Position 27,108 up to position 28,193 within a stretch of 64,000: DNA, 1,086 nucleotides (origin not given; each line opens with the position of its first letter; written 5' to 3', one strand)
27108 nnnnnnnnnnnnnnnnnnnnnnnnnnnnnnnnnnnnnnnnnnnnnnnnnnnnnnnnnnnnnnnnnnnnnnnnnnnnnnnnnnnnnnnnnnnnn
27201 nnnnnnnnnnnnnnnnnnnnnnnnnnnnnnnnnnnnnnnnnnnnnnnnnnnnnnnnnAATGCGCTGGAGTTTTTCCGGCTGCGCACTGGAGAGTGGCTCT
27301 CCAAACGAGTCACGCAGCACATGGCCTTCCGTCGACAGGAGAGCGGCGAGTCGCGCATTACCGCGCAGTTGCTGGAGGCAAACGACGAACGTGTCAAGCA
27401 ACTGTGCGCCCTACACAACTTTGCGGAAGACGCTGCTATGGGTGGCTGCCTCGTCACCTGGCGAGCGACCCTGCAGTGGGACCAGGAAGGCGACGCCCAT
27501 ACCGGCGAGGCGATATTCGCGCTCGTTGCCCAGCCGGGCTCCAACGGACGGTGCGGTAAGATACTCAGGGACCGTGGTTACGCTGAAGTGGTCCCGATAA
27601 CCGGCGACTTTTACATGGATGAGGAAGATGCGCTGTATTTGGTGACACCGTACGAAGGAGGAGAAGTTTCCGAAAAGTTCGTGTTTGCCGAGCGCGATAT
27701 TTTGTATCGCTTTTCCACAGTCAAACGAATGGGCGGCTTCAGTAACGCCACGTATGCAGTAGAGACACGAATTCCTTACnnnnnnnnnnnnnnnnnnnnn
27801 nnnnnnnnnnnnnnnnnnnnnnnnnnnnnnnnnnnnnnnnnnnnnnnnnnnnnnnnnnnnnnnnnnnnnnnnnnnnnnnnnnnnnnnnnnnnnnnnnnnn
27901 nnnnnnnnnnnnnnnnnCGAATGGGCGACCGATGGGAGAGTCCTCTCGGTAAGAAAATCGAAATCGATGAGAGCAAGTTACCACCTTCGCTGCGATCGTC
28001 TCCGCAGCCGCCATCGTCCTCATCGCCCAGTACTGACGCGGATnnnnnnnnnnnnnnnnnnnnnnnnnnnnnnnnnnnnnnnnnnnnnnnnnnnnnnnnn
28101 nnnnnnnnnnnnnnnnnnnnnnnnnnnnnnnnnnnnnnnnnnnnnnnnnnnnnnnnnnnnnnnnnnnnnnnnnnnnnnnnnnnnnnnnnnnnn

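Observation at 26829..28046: Nuclear gene for a CpcS/CpeS-type phycobilin lyase domain with long N- and C-terminal extensions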

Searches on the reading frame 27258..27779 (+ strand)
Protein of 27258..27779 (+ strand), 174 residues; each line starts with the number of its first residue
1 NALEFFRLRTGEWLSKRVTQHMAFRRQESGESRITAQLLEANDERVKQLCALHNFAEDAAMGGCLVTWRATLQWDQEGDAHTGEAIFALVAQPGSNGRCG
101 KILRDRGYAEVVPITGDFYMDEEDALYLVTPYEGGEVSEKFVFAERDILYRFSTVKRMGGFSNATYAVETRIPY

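Call 19: find_homologous_proteins(query=window:27258-27779:+, max_evalue=0.00001)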
Query seq(174 aa) (174 aa): 8 proteins with E <= 0.00001 among 37 candidates.
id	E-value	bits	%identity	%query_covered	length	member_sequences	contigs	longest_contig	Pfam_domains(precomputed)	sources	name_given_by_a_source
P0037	1.7e-48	183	51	99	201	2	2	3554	PF09367.17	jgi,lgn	jgi:hypothetical protein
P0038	1.5e-47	180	50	99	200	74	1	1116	PF09367.17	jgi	jgi:CpeS-like protein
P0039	4.3e-47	178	50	99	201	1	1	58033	PF09367.17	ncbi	-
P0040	1.0e-45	174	47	99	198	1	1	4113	PF09367.17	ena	-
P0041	3.1e-44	169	45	99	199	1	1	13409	PF09367.17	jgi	jgi:hypothetical protein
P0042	2.3e-41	160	44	97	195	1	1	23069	PF09367.17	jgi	jgi:hypothetical protein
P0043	3.4e-36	143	41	99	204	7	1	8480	PF09367.17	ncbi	ncbi:MAG: phycobiliprotein lyase [Cyanobacteria bacterium P01_D01_bin.44]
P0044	9.2e-10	57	100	19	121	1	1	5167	-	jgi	-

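Call 35: find_related_loci(query=A3, collection=genome_contigs, flank=1500)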
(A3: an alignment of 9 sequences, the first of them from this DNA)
Query A3 (174 aa) in genome_contigs; peptide patterns used: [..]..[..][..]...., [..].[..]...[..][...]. (x = any residue, [..] = any of these).
600 stretches matched a pattern (row limit reached: there are more); 536 encode a relative of the query (tblastn E <= 1e-3); the best 80 are kept; 80 distinct loci.
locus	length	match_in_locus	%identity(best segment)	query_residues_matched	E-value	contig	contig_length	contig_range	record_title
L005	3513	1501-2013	49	1-172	5e-54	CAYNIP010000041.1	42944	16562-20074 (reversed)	MAG TPA_asm: uncultured bacterium isolate SRP141376_co5_432 genome assembly, contig: NODE_1977_length_42944_cov_70.07803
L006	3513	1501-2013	46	1-172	4e-54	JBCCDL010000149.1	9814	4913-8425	MAG: Cyanobacteria bacterium P01_A01_bin.83 k141_1330251_length_9814_cov_122.1460, whole genome shotgun sequence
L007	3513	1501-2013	49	1-172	4e-54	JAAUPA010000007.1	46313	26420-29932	MAG: Leptolyngbyaceae cyanobacterium CSU_1_4 NODE_144_length_46313_cov_2.49353, whole genome shotgun sequence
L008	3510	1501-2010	44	1-171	7e-54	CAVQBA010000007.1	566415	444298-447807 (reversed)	MAG: uncultured cyanobacterium isolate MFD03250.bin.2.83 genome assembly, contig: contig_4490, whole genome shotgun sequ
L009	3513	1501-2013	46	1-172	1e-53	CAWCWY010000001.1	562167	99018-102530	MAG: uncultured cyanobacterium isolate MFD03250.bin.2.89 genome assembly, contig: contig_11157, whole genome shotgun seq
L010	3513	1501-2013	45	1-172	8e-54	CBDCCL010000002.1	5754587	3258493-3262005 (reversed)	MAG: Waterburya sp. isolate eb289601-778f-4048-8397-0450b9cb4c95 genome assembly, contig: contig_2, whole genome shotgun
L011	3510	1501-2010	46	1-171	9e-54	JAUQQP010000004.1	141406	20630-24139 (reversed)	MAG: Cyanobacteriota bacterium SRBZ.bins.94.201705 NODE_184_length_141406_cov_3.07566, whole genome shotgun sequence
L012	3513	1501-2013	45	1-172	3e-53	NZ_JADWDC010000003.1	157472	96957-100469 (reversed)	Waterburya agarophytonicola KI4 NODE_30_length_157472_cov_288.471556, whole genome shotgun sequence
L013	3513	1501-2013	48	1-172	3e-53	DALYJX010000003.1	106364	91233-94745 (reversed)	MAG TPA_asm: Phormidiaceae cyanobacterium CTOTU46633 NODE_6_length_106364_cov_27.222164, whole genome shotgun sequence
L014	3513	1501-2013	48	1-172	3e-53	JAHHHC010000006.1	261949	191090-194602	MAG: Desmonostoc vinosum HA7617-LM4 scaffold_28_c1, whole genome shotgun sequence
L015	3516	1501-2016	50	1-172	1e-53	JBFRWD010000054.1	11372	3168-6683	MAG: Synechococcus sp. isolate 09_out_wi_poop_bin.22 09outWiPooB22_c_000000853713, whole genome shotgun sequence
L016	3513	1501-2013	49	1-172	2e-53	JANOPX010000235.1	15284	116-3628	MAG: Chamaesiphon sp. VAR_4_metabat_408 VAR_4_k141_3664586, whole genome shotgun sequence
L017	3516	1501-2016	49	1-172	6e-53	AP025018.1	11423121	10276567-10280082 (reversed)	Calothrix sp. PCC 7716 DNA, complete genome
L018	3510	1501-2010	46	1-171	5e-53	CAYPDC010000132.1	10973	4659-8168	MAG TPA_asm: uncultured Cyanobacterium sp. isolate SRP141376_co3_261 genome assembly, contig: NODE_16458_length_10973_co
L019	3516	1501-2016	49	1-172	6e-53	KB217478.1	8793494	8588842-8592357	Calothrix sp. PCC 7103 genomic scaffold Cal7103DRAFT_CPM.6, whole genome shotgun sequence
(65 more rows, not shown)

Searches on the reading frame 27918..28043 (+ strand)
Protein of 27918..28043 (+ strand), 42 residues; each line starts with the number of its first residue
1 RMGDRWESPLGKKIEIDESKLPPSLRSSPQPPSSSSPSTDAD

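Call 33: find_homologous_proteins(query=A2, max_evalue=10)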
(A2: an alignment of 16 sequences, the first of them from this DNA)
Query A2 (16 sequences) (42 aa, profile of the alignment): 3 proteins with E <= 10 among 2295 candidates.
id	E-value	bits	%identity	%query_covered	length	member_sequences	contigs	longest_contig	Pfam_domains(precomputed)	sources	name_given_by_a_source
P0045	2.9e+0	25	67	21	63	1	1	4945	-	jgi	jgi:hypothetical protein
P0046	8.6e+0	24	60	24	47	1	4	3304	-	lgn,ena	-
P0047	9.3e+0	24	43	50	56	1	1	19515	-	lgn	-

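Call 51: search_protein_representatives(alignment_id=A2)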
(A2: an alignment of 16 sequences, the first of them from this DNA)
Query: 16 sequences, 40 profile positions. Proteins with E-value up to 0.001 (for the whole library): 18; up to 1e-10: 3; up to 1e-30: 0. The best 18 are listed.
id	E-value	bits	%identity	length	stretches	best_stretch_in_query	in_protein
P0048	6.2e-13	64.2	-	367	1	2-37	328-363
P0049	2.0e-11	59.4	-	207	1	2-35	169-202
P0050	6.3e-11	57.8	-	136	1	2-37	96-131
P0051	1.4e-10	56.7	-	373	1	3-36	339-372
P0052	1.5e-10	56.6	-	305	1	3-39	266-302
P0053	2.0e-10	56.2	-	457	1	2-38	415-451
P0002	3.7e-10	55.3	-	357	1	2-40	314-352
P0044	8.0e-09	51.1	-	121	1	2-39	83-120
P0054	1.2e-08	50.5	-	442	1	4-33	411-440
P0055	2.6e-08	49.4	-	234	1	5-36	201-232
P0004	7.6e-08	47.9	-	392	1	2-39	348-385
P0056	4.3e-07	45.5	-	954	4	11-23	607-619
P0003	2.1e-06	43.3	-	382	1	1-40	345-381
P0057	4.4e-06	42.3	-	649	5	5-20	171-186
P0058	9.2e-06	41.3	-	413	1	6-36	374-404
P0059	2.2e-05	40.0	-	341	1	9-34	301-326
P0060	8.2e-05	38.2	-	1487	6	3-19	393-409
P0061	1.8e-04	37.1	-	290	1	10-31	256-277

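Call 52: search_protein_families(library=pfam, proteins=[P0048, P0049, P0050, P0051, P0052, P0053, P0054, P0055, P0058, P0059], max_evalue=0.001)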
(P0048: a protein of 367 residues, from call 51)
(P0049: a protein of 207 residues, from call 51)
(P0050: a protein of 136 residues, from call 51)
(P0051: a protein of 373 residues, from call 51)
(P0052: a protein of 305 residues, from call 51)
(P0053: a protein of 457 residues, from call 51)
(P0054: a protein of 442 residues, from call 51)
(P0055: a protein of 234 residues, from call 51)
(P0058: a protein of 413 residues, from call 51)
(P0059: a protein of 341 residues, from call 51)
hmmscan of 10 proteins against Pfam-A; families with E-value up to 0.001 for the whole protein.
P0048 (367 aa): 1 family
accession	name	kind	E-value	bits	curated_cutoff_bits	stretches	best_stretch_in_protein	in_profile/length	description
PF09367.16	CpeS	-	3.6e-53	180.3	23.3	1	42-209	3-169/170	CpeS-like protein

P0049 (207 aa): 1 family
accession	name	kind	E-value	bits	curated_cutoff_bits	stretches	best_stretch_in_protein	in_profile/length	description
PF09367.16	CpeS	-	6.7e-16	59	23.3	1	11-76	104-169/170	CpeS-like protein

P0050 (136 aa): 0 families

P0051 (373 aa): 1 family
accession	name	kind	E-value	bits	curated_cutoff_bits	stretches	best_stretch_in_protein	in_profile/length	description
PF09367.16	CpeS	-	7.7e-54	182.4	23.3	1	69-238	1-169/170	CpeS-like protein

P0052 (305 aa): 1 family
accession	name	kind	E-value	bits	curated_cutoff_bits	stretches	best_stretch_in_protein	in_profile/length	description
PF09367.16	CpeS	-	3.4e-42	144.5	23.3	1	2-152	19-170/170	CpeS-like protein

P0053 (457 aa): 1 family
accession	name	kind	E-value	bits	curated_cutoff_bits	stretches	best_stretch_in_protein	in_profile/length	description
PF09367.16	CpeS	-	2.5e-55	187.3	23.3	1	56-226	1-170/170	CpeS-like protein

P0054 (442 aa): 1 family
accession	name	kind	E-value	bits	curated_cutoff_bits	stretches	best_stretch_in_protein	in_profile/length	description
PF09367.16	CpeS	-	3.7e-50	170.5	23.3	1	135-306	1-170/170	CpeS-like protein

P0055 (234 aa): 1 family
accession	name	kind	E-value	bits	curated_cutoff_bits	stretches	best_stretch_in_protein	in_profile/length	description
PF09367.16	CpeS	-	1.1e-28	100.6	23.3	1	1-99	72-169/170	CpeS-like protein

P0058 (413 aa): 1 family
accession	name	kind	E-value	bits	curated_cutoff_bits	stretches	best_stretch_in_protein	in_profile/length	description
PF09367.16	CpeS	-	2.7e-54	183.9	23.3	1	94-264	1-170/170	CpeS-like protein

P0059 (341 aa): 1 family
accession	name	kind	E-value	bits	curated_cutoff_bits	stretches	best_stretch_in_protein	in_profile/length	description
PF09367.16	CpeS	-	1.9e-22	80.3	23.3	1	2-149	37-170/170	CpeS-like protein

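Call 53: search_protein_families(library=pfam, proteins=[P0056, P0057, P0060, P0061], max_evalue=0.001)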
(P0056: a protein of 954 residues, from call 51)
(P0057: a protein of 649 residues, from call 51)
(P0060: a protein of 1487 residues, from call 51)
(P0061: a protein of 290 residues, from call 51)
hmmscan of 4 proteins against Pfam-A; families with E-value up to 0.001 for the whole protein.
P0056 (954 aa): 3 families
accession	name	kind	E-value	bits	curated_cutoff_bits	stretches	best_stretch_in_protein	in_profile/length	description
PF04851.21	ResIII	-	3.8e-19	69.6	22.5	1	92-258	2-163/164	Type III restriction enzyme, res subunit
PF00271.37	Helicase_C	-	3.7e-07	30.8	23.5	1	336-435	11-109/110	Helicase conserved C-terminal domain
PF00270.35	DEAD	-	0.00036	20.7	26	0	122-227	20-144/167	DEAD/DEAH box helicase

P0057 (649 aa): 8 families
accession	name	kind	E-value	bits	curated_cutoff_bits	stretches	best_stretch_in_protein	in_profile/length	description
PF09479.16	Flg_new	-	3.3e-97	319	27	7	157-219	1-64/65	Listeria-Bacteroides repeat domain (List_Bact_rpt)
PF18998.6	Flg_new_2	-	3.9e-43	145.8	23.6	6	157-224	1-72/73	Divergent InlB B-repeat domain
PF01610.23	DDE_Tnp_ISL3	-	1e-06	29.2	23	0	102-135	29-64/240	Transposase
PF16389.11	DUF4998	-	1.2e-06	28.6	29.1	0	117-198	114-190/199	Domain of unknown function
PF21832.1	DUF6892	-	8e-06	26.6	24.6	0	568-588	65-85/136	Family of unknown function (DUF6892)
PF06972.17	GIP1_N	-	1.8e-05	25.3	26.4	0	37-57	19-39/60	GBF-interacting protein 1 N-terminal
PF14626.12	RNase_Zc3h12a_2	-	0.00012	22.8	23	0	77-118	33-74/122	Zc3h12a-like Ribonuclease NYN domain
PF06956.16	RtcR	-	0.00096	19.1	23.1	0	9-58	60-107/183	Regulator of RNA terminal phosphate cyclase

P0060 (1487 aa): 1 family
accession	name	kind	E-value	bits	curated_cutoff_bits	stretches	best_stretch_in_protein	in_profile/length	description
PF20742.3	DUF5580_M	-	0.0008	19.9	24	0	531-558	26-53/95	Family of unknown function (DUF5580) middle domain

P0061 (290 aa): 1 family
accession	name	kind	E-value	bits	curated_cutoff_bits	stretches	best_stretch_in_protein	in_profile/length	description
PF09367.16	CpeS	-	2.8e-38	131.8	23.3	1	2-135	37-169/170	CpeS-like protein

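Call 55: list_cluster_members(proteins=[P0056, P0048, P0051, P0053, P0054, P0058, P0061, P0059, P0005, P0023])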
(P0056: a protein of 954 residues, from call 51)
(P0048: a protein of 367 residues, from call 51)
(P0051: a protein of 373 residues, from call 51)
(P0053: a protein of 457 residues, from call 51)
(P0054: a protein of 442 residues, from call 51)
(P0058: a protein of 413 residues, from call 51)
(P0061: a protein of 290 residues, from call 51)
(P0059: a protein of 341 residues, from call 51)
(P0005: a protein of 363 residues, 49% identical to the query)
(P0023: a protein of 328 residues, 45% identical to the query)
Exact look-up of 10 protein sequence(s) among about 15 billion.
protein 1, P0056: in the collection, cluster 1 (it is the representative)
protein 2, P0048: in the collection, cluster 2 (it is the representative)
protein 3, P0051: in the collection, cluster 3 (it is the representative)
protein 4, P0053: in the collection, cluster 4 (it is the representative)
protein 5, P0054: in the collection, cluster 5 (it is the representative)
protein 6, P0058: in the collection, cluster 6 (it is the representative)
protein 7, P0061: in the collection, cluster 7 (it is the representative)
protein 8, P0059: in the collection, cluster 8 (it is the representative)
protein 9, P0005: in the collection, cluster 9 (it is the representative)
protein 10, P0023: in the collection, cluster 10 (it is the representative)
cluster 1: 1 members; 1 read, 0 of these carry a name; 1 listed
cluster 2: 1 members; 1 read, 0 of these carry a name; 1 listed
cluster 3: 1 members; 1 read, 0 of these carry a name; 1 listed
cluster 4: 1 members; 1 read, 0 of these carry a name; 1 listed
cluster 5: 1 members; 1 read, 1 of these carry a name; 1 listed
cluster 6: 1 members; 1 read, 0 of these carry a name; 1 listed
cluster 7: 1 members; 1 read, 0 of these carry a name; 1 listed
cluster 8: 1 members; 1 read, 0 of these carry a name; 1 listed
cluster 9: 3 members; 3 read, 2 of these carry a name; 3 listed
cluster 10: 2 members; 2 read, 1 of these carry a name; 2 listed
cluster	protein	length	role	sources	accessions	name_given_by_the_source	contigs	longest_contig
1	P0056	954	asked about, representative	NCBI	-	-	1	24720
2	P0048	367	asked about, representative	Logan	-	-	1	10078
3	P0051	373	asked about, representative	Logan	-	-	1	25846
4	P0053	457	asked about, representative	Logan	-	-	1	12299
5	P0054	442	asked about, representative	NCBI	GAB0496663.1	hypothetical protein MMPV_007976 [Pyropia vietnamensis]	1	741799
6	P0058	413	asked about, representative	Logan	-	-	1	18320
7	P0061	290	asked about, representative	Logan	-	-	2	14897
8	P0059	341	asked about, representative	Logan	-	-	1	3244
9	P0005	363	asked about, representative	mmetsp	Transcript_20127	Transcript_20127/g.34692 ORF Transcript_20127/g.34692 Transcript_20127/m.34692 ...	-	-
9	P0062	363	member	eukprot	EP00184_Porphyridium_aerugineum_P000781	CAMPEP_0184697800 /NCGR_PEP_ID=MMETSP0313-20130426/4632_1 /TAXON_ID=2792 ...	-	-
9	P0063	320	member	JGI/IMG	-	-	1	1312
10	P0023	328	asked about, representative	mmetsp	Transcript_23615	Transcript_23615/g.93278 ORF Transcript_23615/g.93278 Transcript_23615/m.93278 ...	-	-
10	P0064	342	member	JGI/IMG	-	-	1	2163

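Call 57: find_encoding_contigs(protein=P0056, flank=4000, max_places=2)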
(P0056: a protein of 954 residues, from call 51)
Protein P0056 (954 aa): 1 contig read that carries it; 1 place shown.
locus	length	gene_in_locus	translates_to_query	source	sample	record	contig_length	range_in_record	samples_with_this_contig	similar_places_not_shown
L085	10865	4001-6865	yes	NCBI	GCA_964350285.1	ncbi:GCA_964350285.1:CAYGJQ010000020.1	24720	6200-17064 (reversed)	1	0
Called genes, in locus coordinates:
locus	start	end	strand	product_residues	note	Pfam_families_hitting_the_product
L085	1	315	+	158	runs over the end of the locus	PF18895:T4SS_pilin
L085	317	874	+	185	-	-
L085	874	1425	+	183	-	PF18895:T4SS_pilin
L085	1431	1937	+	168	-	PF18895:T4SS_pilin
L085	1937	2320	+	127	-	PF18895:T4SS_pilin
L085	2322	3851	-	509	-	PF00133:tRNA-synt_1, PF01406:tRNA-synt_1e (faint), PF09334:tRNA-synt_1g, PF00133:tRNA-synt_1, PF19303:Anticodon_3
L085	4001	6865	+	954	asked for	PF04851:ResIII, PF00271:Helicase_C (weak)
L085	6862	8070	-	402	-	-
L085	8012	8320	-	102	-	-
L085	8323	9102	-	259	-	-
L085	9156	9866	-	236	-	-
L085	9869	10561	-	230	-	-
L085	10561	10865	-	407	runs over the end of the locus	PF00482:T2SSF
